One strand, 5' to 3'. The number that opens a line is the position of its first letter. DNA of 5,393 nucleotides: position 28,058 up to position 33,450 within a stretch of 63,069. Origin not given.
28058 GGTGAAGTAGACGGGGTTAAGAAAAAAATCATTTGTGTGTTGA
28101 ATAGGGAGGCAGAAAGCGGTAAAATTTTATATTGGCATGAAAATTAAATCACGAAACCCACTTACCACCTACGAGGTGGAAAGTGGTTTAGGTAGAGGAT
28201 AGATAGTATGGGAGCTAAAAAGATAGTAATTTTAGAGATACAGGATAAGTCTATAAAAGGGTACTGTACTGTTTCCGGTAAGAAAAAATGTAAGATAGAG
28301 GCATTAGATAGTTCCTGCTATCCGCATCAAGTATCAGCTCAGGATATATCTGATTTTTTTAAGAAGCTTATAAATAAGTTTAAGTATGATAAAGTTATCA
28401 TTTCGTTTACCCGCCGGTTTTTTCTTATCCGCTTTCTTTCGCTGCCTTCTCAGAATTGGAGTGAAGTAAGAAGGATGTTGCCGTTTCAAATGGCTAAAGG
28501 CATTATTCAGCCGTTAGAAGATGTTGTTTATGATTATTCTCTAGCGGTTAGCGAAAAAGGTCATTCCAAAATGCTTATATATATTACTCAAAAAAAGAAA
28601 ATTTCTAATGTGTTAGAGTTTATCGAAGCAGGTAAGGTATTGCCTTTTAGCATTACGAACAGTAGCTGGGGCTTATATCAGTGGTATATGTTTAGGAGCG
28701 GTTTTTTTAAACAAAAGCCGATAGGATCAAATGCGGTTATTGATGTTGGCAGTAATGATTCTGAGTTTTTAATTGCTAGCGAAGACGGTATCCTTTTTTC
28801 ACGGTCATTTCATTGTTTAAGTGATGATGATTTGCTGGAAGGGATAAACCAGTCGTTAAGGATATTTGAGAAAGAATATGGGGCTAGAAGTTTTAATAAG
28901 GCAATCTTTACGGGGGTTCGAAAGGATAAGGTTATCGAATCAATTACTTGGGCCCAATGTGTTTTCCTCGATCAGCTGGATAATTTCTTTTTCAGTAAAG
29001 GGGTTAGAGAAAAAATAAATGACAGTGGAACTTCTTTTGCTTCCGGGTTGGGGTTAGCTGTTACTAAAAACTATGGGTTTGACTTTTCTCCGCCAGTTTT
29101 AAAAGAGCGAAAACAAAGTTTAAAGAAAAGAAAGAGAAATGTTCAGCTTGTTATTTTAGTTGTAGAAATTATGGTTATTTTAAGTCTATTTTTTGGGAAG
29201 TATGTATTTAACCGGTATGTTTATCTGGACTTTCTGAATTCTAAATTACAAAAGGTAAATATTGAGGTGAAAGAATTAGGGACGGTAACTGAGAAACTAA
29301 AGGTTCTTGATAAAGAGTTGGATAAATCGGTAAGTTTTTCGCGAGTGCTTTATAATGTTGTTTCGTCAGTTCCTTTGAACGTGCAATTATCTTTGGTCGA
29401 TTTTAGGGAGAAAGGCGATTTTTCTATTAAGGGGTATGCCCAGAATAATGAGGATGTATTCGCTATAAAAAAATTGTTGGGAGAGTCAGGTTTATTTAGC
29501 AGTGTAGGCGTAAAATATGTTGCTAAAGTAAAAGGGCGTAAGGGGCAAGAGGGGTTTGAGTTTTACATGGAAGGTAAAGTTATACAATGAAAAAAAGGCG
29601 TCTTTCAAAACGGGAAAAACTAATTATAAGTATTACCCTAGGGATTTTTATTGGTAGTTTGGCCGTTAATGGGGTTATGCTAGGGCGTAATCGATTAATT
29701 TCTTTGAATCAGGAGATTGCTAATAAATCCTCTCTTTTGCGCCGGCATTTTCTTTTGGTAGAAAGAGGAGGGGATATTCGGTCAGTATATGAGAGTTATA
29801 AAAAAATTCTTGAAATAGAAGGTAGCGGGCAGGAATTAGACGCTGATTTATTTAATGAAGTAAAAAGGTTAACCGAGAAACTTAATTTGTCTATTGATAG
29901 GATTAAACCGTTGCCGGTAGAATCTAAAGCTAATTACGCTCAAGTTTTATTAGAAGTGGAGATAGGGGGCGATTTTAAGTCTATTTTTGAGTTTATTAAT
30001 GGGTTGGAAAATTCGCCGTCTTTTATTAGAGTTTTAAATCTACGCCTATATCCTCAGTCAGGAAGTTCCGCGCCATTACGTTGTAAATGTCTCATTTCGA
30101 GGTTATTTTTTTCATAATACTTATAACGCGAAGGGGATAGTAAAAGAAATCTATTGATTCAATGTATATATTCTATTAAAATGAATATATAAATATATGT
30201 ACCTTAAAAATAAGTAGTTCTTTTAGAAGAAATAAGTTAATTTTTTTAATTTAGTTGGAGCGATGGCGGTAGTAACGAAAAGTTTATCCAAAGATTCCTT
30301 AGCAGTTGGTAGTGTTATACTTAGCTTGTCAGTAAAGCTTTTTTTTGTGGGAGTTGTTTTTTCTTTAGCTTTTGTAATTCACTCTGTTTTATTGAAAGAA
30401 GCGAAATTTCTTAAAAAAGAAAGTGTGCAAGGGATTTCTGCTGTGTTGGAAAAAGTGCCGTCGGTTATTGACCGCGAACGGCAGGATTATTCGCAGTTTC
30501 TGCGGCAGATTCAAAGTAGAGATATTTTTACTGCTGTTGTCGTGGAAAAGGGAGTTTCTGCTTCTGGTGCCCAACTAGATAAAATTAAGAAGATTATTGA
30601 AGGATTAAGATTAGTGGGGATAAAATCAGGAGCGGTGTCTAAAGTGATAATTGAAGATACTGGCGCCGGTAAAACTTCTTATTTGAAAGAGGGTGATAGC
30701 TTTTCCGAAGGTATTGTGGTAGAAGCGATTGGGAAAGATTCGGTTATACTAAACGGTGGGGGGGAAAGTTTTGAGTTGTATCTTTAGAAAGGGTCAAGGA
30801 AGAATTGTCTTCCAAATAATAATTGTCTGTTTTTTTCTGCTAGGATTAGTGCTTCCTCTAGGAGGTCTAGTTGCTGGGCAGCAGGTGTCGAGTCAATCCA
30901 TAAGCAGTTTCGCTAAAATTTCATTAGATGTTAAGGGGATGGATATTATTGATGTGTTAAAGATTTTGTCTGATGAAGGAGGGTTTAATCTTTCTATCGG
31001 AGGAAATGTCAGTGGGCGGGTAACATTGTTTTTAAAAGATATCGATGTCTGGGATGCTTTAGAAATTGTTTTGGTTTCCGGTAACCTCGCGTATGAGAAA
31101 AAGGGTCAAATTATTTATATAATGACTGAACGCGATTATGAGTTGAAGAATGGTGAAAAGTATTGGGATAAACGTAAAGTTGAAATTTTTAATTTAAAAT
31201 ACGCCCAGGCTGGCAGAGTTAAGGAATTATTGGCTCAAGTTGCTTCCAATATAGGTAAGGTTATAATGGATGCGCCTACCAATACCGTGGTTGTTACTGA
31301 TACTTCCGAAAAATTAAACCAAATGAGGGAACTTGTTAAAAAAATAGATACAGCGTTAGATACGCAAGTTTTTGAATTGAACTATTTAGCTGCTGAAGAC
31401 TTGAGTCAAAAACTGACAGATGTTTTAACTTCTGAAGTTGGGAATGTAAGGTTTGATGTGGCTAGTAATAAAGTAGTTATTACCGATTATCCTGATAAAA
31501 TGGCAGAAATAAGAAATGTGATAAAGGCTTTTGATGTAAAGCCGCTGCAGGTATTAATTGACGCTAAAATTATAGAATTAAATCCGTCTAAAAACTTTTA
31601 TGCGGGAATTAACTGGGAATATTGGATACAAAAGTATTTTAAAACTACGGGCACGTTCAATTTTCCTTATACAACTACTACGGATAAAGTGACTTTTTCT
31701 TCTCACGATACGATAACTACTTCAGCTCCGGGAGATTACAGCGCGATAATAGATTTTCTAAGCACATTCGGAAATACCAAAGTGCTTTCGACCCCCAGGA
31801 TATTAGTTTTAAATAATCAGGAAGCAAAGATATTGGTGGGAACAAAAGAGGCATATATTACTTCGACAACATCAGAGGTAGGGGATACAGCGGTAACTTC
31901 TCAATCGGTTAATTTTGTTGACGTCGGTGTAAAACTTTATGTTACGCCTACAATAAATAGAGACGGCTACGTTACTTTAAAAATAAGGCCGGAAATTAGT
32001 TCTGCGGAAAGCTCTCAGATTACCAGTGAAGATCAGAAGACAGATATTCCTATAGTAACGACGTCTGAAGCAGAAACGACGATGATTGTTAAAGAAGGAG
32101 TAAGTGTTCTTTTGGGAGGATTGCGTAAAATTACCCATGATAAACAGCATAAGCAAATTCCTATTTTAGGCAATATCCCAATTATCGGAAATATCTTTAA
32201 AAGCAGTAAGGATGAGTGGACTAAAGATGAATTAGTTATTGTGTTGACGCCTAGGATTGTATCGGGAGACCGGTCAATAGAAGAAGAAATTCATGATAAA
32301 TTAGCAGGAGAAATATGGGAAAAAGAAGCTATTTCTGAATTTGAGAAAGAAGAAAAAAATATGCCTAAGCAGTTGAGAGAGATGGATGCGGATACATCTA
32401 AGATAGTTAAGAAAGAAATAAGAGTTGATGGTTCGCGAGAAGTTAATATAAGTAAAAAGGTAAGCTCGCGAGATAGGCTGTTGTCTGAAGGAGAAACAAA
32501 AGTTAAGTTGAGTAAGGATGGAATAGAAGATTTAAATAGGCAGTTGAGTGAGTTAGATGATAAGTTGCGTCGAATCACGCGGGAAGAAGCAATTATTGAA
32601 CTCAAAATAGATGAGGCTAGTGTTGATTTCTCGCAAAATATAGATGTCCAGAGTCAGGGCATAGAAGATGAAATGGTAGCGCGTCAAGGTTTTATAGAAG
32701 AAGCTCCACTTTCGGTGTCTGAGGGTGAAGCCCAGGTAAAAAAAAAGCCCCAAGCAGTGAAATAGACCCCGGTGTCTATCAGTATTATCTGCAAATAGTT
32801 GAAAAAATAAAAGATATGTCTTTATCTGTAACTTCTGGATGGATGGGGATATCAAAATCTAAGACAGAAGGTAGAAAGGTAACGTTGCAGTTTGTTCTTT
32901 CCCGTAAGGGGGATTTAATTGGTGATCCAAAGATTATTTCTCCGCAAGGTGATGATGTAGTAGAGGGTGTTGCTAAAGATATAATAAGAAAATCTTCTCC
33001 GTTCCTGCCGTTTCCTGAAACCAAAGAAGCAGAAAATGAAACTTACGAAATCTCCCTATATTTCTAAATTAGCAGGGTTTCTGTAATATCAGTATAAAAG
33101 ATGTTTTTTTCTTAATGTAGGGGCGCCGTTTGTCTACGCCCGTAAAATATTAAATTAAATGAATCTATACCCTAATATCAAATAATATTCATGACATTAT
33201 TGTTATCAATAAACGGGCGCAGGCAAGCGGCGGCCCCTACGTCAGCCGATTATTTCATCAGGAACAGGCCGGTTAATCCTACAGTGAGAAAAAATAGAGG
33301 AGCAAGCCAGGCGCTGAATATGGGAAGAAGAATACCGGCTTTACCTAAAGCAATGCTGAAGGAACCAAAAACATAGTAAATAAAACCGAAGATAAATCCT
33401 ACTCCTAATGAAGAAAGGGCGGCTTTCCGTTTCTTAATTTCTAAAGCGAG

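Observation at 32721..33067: Secretin may continue into a start-less TonB_C-like domain through an A9 tract containing the dnaX-type A_AAA_AAG -1 slippery site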

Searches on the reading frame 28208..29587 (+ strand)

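Call 67: search_protein_families(library=pfam, proteins=[window:28208-29587:+], max_evalue=0.001)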
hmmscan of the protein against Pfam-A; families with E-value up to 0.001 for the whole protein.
window:28208-29587:+ (460 aa): 1 family
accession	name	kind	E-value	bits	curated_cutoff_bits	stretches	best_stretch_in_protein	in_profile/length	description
PF05137.18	PilN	-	3.7e-06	27.3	22.8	1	380-456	2-76/78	Fimbrial assembly protein (PilN)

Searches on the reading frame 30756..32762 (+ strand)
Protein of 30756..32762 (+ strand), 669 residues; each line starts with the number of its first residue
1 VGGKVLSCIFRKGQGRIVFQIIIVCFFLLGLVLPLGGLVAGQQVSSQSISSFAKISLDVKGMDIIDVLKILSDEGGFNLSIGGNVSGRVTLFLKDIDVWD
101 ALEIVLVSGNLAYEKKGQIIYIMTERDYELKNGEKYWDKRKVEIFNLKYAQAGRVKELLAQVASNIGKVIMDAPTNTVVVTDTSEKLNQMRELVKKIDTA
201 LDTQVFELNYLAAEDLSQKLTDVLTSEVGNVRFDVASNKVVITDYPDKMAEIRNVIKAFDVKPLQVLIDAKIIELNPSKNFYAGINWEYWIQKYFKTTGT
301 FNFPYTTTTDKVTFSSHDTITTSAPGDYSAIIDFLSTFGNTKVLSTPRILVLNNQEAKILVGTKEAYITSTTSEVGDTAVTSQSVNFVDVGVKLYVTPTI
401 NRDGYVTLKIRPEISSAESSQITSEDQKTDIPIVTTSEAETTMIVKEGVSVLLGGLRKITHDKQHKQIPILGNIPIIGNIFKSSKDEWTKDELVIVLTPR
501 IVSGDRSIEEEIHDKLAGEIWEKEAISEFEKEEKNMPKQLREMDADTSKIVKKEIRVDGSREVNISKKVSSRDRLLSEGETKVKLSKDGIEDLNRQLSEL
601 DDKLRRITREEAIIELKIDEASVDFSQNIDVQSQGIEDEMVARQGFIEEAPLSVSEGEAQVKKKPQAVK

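Call 4: search_protein_families(library=pfam, proteins=[window:30756-32762:+], max_evalue=1)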
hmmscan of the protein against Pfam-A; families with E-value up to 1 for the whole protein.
window:30756-32762:+ (669 aa): 6 families
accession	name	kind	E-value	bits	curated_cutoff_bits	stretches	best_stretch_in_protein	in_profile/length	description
PF00263.26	Secretin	-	4e-45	153.9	27.5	1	335-502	2-168/169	Bacterial type II and III secretion system protein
PF03958.22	Secretin_N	-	2.8e-26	91.9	28.2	2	142-200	1-66/69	Bacterial type II/III secretion system short domain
PF02983.19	Pro_Al_protease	-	0.0013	19.2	23.4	1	171-195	29-53/59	Alpha-lytic protease prodomain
PF07660.19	STN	-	0.0023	18.2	28.4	1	82-123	6-50/52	Secretin and TonB N terminus short domain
PF15619.11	Lebercilin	-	0.0042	17.1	34.3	1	523-634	45-163/193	Ciliary protein causing Leber congenital amaurosis disease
PF13600.11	DUF4140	-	0.66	10.9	27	1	550-613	34-97/98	N-terminal domain of unknown function (DUF4140)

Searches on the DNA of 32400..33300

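Call 68: search_rna_families(source=window, start=32400, end=33300, threshold=evalue, max_evalue=1)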
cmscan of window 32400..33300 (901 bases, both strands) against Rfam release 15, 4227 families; matches with E-value up to 1: 4.
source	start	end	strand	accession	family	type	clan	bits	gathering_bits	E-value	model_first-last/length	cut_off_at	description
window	33117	33241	+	RF04174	MIR4208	Gene; miRNA;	-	24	140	0.41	29-162/191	no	MIR4208 microRNA precursor family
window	33123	33233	-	RF04278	MIR4372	Gene; miRNA;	CL00145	21.2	100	0.67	1-123/123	no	MIR4372 microRNA precursor family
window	33113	33244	-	RF04195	MIR6217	Gene; miRNA;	-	19.3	110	0.1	1-228/228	no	MIR6217 microRNA precursor family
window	33115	33242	+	RF04223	MIR2619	Gene; miRNA;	-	15.1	113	0.92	13-190/202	no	MIR2619 microRNA precursor family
